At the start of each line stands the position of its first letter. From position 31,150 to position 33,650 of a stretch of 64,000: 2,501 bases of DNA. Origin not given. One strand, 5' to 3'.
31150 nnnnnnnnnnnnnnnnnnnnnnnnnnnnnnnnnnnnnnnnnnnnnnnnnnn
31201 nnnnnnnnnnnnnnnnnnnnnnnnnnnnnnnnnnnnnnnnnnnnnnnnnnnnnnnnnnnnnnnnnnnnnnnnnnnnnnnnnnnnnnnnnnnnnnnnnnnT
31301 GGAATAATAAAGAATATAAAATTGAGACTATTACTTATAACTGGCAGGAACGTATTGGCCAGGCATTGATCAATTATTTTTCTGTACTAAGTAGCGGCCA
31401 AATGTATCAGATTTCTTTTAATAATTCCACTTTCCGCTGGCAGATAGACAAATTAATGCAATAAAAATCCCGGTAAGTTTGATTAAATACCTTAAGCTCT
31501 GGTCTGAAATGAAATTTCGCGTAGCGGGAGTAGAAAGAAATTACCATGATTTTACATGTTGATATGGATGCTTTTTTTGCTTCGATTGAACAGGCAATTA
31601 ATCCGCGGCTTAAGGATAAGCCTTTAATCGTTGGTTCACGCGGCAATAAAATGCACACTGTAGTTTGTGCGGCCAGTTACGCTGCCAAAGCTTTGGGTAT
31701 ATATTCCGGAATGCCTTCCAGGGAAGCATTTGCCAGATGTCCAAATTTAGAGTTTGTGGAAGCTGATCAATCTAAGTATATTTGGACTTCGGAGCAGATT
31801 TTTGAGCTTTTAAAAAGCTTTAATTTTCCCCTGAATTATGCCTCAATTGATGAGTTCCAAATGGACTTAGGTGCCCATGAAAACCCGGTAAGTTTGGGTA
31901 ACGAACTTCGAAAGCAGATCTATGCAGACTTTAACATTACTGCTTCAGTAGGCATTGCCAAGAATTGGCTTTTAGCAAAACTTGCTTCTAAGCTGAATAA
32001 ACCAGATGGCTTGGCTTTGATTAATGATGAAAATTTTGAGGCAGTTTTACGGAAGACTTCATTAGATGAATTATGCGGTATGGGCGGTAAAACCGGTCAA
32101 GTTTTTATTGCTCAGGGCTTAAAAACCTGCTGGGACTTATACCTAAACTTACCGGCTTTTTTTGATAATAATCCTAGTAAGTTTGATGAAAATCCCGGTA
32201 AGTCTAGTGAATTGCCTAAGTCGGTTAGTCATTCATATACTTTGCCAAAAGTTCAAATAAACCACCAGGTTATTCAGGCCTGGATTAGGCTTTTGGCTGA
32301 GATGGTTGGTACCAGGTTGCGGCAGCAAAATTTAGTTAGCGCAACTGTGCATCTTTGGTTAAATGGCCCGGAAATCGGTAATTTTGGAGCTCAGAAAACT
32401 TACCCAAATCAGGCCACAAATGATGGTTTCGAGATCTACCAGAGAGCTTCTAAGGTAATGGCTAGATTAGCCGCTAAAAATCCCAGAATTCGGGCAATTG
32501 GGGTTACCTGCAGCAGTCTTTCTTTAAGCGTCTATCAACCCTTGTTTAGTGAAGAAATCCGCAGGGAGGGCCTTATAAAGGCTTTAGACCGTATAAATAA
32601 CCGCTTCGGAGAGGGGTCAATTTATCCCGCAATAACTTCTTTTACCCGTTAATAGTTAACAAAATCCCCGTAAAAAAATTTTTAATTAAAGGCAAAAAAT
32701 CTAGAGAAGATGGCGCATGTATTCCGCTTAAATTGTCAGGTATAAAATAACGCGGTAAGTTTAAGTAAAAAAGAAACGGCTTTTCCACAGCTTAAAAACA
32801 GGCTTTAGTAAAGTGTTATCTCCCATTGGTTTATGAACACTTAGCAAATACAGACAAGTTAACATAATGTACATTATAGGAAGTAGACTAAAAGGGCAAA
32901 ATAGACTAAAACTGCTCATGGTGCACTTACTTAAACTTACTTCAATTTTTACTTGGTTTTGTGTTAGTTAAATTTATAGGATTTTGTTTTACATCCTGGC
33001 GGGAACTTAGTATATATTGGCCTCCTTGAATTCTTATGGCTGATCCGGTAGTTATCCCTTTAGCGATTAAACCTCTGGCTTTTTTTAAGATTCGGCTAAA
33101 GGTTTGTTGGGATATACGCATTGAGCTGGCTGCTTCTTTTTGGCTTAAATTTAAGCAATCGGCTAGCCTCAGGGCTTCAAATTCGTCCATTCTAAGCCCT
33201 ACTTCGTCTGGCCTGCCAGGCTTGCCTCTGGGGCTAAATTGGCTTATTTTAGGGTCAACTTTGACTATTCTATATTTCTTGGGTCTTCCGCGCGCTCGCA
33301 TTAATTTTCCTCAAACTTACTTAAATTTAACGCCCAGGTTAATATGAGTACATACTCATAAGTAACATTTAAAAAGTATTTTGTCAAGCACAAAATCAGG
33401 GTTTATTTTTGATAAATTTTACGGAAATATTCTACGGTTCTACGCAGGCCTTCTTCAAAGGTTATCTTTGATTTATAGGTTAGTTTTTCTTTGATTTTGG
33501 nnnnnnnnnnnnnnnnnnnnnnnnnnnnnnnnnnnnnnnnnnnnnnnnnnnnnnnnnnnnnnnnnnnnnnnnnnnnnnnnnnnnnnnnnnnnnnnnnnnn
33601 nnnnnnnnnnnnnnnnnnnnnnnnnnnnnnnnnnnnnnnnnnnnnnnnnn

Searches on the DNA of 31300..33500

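Call 21: search_rna_families(source=window, start=31300, end=33500, threshold=evalue, max_evalue=5)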
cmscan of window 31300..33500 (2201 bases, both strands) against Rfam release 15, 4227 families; matches with E-value up to 5: 3.
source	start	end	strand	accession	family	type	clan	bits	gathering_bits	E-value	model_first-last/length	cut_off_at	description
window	31742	31829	+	RF03583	MIR781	Gene; miRNA;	-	23.4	88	0.24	1-94/94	no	MIR781 microRNA precursor family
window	32016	32102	+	RF00608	SNORD99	Gene; snRNA; snoRNA; CD-box;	CL00064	18.8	60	2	1-74/74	no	Small nucleolar RNA SNORD99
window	33253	33308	-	RF02699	Avashort_thermometer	Cis-reg; thermoregulator;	-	17.8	88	3.2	1-59/59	no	Avashort 5' UTR thermometer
